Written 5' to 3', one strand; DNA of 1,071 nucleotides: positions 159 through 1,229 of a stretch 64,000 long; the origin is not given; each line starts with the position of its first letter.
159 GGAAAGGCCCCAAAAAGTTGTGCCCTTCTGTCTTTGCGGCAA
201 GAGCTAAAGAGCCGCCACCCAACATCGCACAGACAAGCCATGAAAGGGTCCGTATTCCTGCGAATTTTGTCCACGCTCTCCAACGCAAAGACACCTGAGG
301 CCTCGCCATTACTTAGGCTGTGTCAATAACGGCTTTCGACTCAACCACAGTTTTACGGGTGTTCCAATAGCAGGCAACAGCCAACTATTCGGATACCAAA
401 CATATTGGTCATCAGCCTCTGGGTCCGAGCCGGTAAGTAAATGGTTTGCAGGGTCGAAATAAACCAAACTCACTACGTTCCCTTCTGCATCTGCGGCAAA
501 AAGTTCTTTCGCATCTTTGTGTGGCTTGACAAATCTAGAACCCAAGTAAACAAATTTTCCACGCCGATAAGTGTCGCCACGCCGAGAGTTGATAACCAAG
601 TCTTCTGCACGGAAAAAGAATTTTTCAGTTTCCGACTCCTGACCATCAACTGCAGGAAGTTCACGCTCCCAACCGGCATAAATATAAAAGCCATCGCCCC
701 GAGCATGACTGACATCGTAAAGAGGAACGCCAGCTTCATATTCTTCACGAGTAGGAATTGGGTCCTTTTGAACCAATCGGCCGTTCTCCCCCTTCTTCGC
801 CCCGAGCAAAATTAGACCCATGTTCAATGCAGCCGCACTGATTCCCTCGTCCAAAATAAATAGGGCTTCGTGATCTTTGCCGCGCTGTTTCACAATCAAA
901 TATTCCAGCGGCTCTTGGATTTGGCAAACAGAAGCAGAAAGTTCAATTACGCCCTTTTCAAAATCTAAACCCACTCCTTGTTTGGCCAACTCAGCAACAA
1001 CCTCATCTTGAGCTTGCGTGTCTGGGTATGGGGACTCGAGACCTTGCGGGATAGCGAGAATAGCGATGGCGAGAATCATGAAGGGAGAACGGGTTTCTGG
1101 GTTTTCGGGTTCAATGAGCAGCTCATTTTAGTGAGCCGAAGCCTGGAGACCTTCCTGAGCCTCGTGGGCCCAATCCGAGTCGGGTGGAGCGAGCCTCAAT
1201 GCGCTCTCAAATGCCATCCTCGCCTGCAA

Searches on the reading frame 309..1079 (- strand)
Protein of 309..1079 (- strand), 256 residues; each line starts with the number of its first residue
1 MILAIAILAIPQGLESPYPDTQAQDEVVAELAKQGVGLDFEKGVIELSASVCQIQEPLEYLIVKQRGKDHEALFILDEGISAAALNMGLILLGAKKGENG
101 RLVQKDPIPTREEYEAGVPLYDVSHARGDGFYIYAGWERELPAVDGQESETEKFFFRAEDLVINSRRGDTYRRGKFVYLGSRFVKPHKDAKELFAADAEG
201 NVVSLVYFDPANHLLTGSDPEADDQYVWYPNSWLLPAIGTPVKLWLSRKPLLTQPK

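Call 21: find_encoding_contigs(protein=window:309-1079:-, flank=10000, max_places=4)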
Protein window:309-1079:- (256 aa): 4 contigs read that carry it; 2 places shown.
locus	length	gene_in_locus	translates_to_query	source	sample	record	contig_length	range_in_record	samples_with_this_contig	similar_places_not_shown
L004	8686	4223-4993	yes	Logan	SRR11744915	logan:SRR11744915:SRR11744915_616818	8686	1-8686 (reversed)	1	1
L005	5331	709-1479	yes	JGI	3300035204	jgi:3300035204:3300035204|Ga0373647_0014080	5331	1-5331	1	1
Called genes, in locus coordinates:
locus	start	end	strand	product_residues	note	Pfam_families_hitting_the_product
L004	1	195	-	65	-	?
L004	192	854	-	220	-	PF13489:Methyltransf_23, PF01209:Ubie_methyltran (weak), PF13847:Methyltransf_31 (weak), PF08241:Methyltransf_11, PF08242:Methyltransf_12, PF13649:Methyltransf_25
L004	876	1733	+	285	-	PF01256:Carb_kinase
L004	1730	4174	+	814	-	-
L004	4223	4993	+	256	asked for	PF27149:YdjY (weak)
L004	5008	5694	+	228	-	-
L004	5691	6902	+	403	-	PF07994:NAD_binding_5, PF01658:Inos-1-P_synth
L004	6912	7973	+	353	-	PF02547:Queuosine_synth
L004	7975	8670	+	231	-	PF13489:Methyltransf_23, PF01135:PCMT (weak), PF01209:Ubie_methyltran, PF01728:FtsJ (weak), PF13649:Methyltransf_25, PF13847:Methyltransf_31, PF08241:Methyltransf_11, PF08242:Methyltransf_12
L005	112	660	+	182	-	-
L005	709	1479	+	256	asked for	PF27149:YdjY (weak)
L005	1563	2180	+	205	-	-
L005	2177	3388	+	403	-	PF07994:NAD_binding_5, PF01658:Inos-1-P_synth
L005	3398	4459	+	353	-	PF02547:Queuosine_synth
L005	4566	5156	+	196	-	PF13489:Methyltransf_23, PF01209:Ubie_methyltran, PF01135:PCMT (weak), PF01728:FtsJ (weak), PF13847:Methyltransf_31, PF08241:Methyltransf_11, PF08242:Methyltransf_12, PF13649:Methyltransf_25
